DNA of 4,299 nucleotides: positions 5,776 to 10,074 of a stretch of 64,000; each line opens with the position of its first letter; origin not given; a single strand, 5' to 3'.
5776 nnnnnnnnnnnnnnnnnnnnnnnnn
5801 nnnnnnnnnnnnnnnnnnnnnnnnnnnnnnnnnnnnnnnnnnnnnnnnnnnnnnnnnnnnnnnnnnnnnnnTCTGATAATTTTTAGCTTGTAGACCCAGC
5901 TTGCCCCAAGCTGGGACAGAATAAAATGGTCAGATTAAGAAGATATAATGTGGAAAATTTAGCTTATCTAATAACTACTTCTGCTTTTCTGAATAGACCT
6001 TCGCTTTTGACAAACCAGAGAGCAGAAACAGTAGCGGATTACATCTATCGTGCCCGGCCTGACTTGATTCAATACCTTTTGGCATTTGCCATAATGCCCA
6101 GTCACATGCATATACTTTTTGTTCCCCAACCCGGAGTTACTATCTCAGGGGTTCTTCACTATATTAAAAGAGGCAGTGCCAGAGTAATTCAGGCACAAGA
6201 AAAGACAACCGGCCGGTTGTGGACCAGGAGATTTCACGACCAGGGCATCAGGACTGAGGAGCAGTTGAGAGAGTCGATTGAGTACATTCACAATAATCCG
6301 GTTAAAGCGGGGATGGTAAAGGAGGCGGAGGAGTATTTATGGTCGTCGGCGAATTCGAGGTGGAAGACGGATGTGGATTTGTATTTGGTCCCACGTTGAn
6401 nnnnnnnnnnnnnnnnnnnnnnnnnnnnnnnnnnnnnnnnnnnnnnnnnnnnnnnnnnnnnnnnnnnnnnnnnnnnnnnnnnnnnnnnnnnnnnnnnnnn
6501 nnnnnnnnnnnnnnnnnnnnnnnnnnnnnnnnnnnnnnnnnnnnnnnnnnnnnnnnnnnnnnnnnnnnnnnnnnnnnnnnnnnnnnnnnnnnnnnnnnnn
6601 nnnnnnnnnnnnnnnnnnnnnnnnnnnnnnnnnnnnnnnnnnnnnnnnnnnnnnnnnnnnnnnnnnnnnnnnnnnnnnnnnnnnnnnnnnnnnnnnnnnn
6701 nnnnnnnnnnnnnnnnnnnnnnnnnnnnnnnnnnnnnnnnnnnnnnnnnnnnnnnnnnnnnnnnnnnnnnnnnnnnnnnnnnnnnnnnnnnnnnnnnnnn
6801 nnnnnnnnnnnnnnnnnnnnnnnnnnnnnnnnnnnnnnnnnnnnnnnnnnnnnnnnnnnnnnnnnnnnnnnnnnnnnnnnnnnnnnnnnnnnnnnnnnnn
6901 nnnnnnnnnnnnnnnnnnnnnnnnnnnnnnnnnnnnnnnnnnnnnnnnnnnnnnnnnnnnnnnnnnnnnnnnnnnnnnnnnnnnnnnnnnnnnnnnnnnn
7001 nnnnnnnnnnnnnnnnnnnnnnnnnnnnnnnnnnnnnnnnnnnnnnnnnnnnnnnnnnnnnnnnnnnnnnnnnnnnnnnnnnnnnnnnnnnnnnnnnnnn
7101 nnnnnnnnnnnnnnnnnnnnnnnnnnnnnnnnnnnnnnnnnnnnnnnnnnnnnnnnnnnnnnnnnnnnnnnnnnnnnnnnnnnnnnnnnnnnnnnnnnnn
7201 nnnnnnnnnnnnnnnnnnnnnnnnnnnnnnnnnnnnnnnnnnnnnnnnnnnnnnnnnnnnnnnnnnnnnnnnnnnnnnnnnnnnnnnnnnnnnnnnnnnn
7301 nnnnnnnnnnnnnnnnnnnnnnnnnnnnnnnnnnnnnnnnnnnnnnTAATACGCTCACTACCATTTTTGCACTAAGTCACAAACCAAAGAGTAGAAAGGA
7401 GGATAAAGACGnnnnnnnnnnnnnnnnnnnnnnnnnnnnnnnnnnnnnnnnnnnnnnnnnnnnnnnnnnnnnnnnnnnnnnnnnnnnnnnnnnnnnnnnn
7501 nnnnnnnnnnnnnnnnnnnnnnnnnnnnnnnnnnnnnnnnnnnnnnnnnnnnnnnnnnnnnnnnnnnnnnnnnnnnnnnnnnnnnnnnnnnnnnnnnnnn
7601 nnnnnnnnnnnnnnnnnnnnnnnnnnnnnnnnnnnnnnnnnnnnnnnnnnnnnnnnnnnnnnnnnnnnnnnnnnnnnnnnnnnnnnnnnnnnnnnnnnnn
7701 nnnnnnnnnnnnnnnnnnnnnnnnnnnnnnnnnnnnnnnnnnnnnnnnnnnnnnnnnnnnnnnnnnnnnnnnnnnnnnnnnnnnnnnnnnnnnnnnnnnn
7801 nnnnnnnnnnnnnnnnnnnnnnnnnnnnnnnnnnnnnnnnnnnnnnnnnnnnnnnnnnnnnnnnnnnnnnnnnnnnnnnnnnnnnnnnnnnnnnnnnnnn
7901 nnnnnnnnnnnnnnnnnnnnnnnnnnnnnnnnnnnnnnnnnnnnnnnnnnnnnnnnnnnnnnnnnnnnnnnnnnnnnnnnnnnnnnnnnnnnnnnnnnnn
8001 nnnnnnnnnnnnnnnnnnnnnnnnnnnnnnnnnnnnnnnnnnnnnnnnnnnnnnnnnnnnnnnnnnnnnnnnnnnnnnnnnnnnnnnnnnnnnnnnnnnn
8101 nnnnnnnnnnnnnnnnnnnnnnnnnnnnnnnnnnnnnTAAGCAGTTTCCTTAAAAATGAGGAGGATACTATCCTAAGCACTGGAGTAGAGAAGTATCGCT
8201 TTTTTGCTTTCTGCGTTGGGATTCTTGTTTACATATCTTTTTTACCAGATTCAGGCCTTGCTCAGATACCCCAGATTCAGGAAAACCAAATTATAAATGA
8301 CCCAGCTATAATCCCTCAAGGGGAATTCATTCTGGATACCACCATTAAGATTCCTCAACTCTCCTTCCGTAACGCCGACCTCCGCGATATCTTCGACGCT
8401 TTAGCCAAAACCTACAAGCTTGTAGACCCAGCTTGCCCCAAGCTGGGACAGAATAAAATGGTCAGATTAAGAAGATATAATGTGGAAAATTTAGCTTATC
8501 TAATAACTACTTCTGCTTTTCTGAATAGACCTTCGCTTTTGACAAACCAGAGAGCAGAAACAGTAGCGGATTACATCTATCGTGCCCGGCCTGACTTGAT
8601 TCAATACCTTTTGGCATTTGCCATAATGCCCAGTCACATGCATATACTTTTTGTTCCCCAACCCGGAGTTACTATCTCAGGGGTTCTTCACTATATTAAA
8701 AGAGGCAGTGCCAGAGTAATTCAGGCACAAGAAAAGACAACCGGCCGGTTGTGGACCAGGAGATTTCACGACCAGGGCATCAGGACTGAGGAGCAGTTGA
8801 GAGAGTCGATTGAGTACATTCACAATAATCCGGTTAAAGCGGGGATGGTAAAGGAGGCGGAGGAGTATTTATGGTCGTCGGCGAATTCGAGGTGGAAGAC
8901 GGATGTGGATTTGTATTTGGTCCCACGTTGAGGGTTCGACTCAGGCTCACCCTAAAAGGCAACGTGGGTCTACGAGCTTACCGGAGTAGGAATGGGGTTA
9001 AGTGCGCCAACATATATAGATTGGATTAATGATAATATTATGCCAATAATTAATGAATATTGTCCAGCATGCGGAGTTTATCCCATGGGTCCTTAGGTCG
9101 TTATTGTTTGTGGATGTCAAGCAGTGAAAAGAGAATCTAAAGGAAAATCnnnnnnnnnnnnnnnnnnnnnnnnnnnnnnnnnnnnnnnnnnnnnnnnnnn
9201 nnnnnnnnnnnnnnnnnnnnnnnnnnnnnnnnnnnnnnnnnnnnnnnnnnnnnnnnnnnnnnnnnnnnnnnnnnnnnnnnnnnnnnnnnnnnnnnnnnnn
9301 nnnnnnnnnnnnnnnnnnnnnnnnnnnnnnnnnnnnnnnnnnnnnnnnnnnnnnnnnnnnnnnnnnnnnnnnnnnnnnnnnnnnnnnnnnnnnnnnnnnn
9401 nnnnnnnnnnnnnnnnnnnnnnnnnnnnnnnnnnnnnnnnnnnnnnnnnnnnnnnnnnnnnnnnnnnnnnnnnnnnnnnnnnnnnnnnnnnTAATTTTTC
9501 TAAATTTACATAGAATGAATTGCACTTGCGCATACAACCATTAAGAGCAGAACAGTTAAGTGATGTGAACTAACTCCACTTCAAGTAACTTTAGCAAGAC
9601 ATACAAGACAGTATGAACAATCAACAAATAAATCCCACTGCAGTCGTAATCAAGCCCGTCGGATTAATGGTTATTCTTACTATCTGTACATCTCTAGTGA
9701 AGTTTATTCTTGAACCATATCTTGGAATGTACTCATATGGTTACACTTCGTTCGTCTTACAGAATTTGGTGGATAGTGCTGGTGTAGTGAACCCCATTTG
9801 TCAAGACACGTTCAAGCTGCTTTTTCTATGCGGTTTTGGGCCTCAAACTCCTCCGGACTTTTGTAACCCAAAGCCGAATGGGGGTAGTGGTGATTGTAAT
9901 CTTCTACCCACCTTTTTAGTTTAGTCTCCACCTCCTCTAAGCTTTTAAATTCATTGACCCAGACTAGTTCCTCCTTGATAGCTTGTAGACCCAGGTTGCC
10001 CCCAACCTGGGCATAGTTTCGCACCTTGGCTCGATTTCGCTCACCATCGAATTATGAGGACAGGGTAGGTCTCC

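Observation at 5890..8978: Two 100%-identical RAYT (IS200-like HuH transposase) units bracket an RHS-toxin/immunity cassette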

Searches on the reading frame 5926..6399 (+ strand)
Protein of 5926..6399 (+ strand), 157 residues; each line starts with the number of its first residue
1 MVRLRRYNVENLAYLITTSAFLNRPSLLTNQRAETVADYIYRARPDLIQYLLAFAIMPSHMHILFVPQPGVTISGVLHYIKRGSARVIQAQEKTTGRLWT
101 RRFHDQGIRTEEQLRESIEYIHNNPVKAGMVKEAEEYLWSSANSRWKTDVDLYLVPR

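Call 10: search_protein_families(library=pfam, proteins=[window:5926-6399:+], max_evalue=0.01)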
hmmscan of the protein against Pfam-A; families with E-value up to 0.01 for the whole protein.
window:5926-6399:+ (157 aa): 1 family
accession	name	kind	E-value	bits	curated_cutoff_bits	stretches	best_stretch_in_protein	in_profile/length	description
PF01797.21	Y1_Tnp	-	7.7e-11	42.6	23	1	23-124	15-121/121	Transposase IS200 like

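Call 11: search_protein_families(library=ncbifam, proteins=[window:5926-6399:+], max_evalue=0.01)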
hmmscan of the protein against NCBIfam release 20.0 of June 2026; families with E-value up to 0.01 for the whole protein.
window:5926-6399:+ (157 aa): 2 families
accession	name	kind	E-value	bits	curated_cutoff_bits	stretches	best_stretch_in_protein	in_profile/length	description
NF047646.1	REP_Tyr_transpos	equivalog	7e-30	103.8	80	1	3-140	1-146/146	REP-associated tyrosine transposase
NF033573.1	transpos_IS200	equivalog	2.4e-07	31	55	1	23-107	21-106/126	IS200/IS605 family transposase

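Call 12: find_encoding_contigs(protein=window:5926-6399:+, flank=10000, max_places=10)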
Protein window:5926-6399:+ (157 aa): 1 contig read that carries it; 1 place shown.
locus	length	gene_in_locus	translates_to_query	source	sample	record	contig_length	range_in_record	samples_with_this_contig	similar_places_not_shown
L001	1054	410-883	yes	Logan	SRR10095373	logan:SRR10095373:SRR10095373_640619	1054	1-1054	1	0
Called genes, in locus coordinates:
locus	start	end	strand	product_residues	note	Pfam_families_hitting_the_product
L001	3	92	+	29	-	?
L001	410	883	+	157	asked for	PF01797:Y1_Tnp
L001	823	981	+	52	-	-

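Call 17: list_cluster_members(proteins=[P0001, window:5926-6399:+, window:7412-8140:+, window:31798-32271:+, window:4711-5871:+])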
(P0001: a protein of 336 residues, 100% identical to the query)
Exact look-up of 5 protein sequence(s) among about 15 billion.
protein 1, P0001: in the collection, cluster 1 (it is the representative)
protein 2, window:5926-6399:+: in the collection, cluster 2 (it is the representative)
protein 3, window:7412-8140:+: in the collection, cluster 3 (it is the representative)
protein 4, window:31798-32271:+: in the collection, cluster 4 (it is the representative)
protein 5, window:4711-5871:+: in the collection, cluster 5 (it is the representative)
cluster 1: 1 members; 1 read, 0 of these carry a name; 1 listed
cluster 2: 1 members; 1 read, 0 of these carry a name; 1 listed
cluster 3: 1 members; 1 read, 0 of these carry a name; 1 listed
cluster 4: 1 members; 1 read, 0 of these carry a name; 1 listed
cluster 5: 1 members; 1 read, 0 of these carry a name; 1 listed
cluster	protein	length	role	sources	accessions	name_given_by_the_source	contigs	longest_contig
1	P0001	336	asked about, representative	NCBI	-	-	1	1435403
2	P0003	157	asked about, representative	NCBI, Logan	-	-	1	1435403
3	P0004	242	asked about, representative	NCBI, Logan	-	-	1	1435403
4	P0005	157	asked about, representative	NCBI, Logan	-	-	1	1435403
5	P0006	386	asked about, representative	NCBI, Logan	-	-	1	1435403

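Call 18: find_related_loci(query=window:5926-6399:+, collection=genome_contigs, flank=6000)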
Query window:5926-6399:+ (157 aa) in genome_contigs; peptide patterns used: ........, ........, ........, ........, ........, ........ (x = any residue, [..] = any of these).
509 stretches matched a pattern; 327 encode a relative of the query (tblastn E <= 1e-3); the best 80 are kept; 80 distinct loci.
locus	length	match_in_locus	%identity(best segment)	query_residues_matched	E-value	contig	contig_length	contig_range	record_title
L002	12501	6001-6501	32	3-151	2e-23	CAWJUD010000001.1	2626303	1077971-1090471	MAG: Pirellulales bacterium isolate MFD04408.bin.1.134 genome assembly, contig: contig_23428, whole genome shotgun seque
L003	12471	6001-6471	31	1-157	7e-21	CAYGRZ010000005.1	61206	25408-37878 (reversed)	MAG TPA_asm: uncultured Planctomycetia bacterium isolate ERP119294_co1_123 genome assembly, contig: NODE_479_length_6120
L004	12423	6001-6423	30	1-141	1e-20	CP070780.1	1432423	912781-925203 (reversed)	MAG: Candidatus Omnitrophota bacterium isolate bin17 chromosome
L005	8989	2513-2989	34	7-148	2e-20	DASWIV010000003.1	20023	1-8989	MAG TPA_asm: bacterium isolate SMAG_U2878 k141_2220850, whole genome shotgun sequence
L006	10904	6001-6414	36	2-142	2e-20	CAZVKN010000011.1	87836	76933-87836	MAG TPA_asm: uncultured bacterium isolate SRP077602_co2_90 genome assembly, contig: NODE_360_length_87836_cov_14.253016,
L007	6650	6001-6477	34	1-149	3e-20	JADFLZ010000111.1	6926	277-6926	MAG: Candidatus Zixiibacteriota bacterium isolate B55T3L14 B55T3L14_NODE10469, whole genome shotgun sequence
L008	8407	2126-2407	40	51-144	6e-20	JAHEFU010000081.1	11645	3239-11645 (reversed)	MAG: Planctomycetales bacterium isolate Ww346 NODE_12971_length_11645_cov_2.247136, whole genome shotgun sequence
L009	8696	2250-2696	35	2-141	1e-19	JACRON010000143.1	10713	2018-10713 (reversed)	MAG: Nitrospirae bacterium isolate NC_groundwater_1962_Pr3_S-0.2um_41_9 scaffold_41627, whole genome shotgun sequence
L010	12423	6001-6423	29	1-141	2e-19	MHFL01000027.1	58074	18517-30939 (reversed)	MAG: Omnitrophica bacterium RIFCSPLOWO2_01_FULL_45_10 rifcsplowo2_01_scaffold_2890, whole genome shotgun sequence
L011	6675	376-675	39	51-145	3e-19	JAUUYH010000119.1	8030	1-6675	MAG: Kiritimatiellota bacterium isolate CSMAG_162 CSMAG_162_k127_6129228_length_8030_cov_42.1331, whole genome shotgun s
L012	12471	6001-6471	34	11-144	4e-19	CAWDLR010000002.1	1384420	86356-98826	MAG: uncultured Planctomycetaceae bacterium isolate MFD04492.bin.1.203 genome assembly, contig: contig_12277, whole geno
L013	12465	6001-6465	35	11-142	5e-19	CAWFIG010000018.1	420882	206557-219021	MAG: uncultured Planctomycetia bacterium isolate MFD02416.bin.2.188 genome assembly, contig: contig_22849, whole genome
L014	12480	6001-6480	32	3-142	7e-19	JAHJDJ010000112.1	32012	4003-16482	MAG: bacterium isolate Modern_marine.mb.49 Modern_marine.mb.49_k141_743885, whole genome shotgun sequence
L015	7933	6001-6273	43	51-141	2e-18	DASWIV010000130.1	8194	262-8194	MAG TPA_asm: bacterium isolate SMAG_U2878 k141_3436582, whole genome shotgun sequence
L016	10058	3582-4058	32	4-142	2e-18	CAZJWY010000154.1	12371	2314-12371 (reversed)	MAG TPA_asm: uncultured Planctomycetaceae bacterium isolate SRP344714_co2_448 genome assembly, contig: NODE_13397_length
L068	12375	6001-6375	36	51-156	8e-14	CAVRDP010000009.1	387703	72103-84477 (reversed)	MAG: uncultured Planctomycetia bacterium isolate MFD01231.bin.2.30 genome assembly, contig: contig_12746, whole genome s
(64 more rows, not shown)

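Call 43: find_homologous_proteins(query=window:5926-6399:+, max_evalue=1e-10)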
Query window:5926-6399:+ (157 aa): 20 proteins with E <= 1e-10 among 40 candidates.
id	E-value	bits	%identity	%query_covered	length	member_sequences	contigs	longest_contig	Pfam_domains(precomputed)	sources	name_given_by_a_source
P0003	2.0e-99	347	100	100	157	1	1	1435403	PF01797.22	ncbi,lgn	-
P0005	2.4e-75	269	76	100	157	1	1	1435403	PF01797.22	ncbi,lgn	-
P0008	4.1e-71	255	72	100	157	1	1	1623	PF01797.22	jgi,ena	-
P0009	5.0e-68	245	69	100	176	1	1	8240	PF01797.22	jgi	jgi:REP element-mobilizing transposase RayT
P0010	3.2e-67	243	68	100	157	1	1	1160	PF01797.22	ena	-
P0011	5.6e-53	197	57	98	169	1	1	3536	PF01797.22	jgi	-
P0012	8.5e-53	196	57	98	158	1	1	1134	PF01797.22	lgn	-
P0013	2.3e-52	195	57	98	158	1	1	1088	PF01797.22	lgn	-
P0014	2.8e-51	191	56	98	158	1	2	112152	PF01797.22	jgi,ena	jgi:REP element-mobilizing transposase RayT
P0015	4.9e-51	190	55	98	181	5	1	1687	PF01797.22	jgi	-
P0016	5.2e-50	187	54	98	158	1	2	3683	PF01797.22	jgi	jgi:putative transposase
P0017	8.7e-50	186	54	98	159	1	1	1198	PF01797.22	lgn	-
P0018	1.9e-49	185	53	98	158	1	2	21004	PF01797.22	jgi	jgi:putative transposase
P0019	3.9e-49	184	80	64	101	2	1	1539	PF01797.22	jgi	-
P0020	9.0e-49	183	54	98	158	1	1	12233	PF01797.22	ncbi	-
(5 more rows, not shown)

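Call 45: find_encoding_contigs(protein=P0009, flank=10000, max_places=4)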
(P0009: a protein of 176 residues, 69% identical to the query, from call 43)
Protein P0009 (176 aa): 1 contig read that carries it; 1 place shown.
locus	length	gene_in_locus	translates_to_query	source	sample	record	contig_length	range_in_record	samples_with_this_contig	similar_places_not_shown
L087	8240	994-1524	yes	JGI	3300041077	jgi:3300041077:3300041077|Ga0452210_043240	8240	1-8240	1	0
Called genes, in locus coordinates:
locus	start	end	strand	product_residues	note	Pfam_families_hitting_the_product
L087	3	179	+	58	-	?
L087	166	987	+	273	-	PF00571:CBS, PF03471:CorC_HlyC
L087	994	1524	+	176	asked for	PF01797:Y1_Tnp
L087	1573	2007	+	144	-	-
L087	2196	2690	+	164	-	PF04306:DUF456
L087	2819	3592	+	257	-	PF00480:ROK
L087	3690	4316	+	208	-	PF06026:Rib_5-P_isom_A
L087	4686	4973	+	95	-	-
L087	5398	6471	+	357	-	PF00365:PFK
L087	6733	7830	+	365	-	PF13102:Phage_int_SAM_5, PF00589:Phage_integrase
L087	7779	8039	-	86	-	PF12728:HTH_17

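Call 46: find_encoding_contigs(protein=P0014, flank=10000, max_places=4)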
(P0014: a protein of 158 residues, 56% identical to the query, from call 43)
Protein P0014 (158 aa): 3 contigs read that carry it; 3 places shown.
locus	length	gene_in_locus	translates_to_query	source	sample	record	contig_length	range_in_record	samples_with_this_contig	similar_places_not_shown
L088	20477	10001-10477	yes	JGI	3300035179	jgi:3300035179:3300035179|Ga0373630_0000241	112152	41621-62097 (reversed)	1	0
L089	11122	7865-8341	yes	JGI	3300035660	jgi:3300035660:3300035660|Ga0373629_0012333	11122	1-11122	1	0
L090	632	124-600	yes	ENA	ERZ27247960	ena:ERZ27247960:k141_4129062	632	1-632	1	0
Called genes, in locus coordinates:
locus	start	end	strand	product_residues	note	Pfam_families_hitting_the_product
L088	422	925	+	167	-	PF00034:Cytochrom_C, PF13442:Cytochrome_CBB3 (weak)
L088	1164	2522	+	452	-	PF13442:Cytochrome_CBB3 (weak)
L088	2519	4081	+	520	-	PF00034:Cytochrom_C (faint), PF13442:Cytochrome_CBB3 (weak)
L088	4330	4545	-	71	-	PF13376:OmdA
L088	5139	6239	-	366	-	PF02073:Peptidase_M29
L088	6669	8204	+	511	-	PF05362:Lon_C (weak), PF13541:ChlI, PF05496:RuvB_N (faint), PF01078:Mg_chelatase, PF07724:AAA_2 (faint), PF07728:AAA_5, PF00493:MCM (weak), PF13335:Mg_chelatase_C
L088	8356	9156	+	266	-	-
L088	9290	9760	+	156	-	-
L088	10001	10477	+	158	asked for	PF01797:Y1_Tnp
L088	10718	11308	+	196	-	PF01596:Methyltransf_3, PF13578:Methyltransf_24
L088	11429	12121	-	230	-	PF01209:Ubie_methyltran, PF13489:Methyltransf_23, PF13847:Methyltransf_31, PF08241:Methyltransf_11, PF08242:Methyltransf_12, PF13649:Methyltransf_25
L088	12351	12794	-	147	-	PF07681:DoxX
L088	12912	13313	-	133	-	PF00583:Acetyltransf_1, PF13673:Acetyltransf_10, PF13508:Acetyltransf_7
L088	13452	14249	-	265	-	PF14512:TM1586_NiRdase (weak), PF00881:Nitroreductase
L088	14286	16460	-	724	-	PF02897:Peptidase_S9_N, PF00326:Peptidase_S9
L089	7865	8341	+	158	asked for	PF01797:Y1_Tnp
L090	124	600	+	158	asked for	PF01797:Y1_Tnp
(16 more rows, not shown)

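Call 71: search_solved_structures(query=window:5926-6399:+, max_evalue=0.01, show_alignments=1)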
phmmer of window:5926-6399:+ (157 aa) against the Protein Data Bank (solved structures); distinct sequences matched with E-value up to 0.01: 3.
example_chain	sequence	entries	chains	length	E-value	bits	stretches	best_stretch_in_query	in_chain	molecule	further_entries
4er8_A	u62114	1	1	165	9.2e-10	41.6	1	3-141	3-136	TnpArep for protein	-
2ec2_A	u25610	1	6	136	4.7e-06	29.6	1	24-104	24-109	136aa long hypothetical transposase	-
2f4f_A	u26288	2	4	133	1.7e-05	27.8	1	24-104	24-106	Transposase, putative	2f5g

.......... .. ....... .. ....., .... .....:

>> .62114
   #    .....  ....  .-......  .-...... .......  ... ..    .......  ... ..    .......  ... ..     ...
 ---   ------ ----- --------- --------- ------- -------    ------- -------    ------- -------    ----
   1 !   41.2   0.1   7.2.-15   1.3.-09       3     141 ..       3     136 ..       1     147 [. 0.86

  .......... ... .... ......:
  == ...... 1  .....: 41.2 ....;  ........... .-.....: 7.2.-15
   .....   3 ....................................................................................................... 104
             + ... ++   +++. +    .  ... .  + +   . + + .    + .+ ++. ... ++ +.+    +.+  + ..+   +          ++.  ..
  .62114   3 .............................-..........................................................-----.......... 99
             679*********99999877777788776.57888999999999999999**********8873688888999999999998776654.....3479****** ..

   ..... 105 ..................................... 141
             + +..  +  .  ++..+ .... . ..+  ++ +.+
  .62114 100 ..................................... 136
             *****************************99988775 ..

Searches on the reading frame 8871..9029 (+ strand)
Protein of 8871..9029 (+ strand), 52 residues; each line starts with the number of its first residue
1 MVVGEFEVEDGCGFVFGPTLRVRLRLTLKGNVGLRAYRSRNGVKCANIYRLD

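Call 76: find_encoding_contigs(protein=window:8871-9029:+, flank=3000, max_places=6)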
Protein window:8871-9029:+ (52 aa): 2 contigs read that carry it; 2 places shown.
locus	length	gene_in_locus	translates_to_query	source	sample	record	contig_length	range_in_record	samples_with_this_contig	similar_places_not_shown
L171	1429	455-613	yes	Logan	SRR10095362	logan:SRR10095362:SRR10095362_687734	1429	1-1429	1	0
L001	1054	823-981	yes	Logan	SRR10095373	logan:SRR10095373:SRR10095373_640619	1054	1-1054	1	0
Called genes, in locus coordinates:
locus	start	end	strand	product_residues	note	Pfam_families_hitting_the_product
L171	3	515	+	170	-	?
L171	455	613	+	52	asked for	-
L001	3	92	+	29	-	?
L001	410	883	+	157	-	PF01797:Y1_Tnp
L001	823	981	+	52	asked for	-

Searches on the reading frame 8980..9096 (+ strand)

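Call 26: search_protein_families(library=pfam, proteins=[window:8980-9096:+], max_evalue=10)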
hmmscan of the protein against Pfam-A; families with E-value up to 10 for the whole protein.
window:8980-9096:+ (38 aa): 1 family
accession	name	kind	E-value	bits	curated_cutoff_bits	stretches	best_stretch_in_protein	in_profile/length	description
PF08655.15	DASH_Ask1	-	0.17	12.2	20.7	1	13-31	23-41/64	DASH complex subunit Ask1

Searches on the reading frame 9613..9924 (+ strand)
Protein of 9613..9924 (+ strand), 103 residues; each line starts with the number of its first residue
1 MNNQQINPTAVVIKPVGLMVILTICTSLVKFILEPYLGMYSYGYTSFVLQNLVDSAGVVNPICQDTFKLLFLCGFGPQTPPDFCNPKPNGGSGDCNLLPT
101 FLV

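Call 10: search_protein_families(library=pfam, proteins=[window:9613-9924:+], max_evalue=0.01)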
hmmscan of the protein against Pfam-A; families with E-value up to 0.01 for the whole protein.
window:9613-9924:+ (103 aa): 0 families

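Call 11: search_protein_families(library=ncbifam, proteins=[window:9613-9924:+], max_evalue=0.01)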
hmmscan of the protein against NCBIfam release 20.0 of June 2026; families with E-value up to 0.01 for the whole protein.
window:9613-9924:+ (103 aa): 0 families

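Call 26: search_protein_families(library=pfam, proteins=[window:9613-9924:+], max_evalue=10)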
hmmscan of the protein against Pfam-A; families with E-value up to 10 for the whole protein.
window:9613-9924:+ (103 aa): 0 families
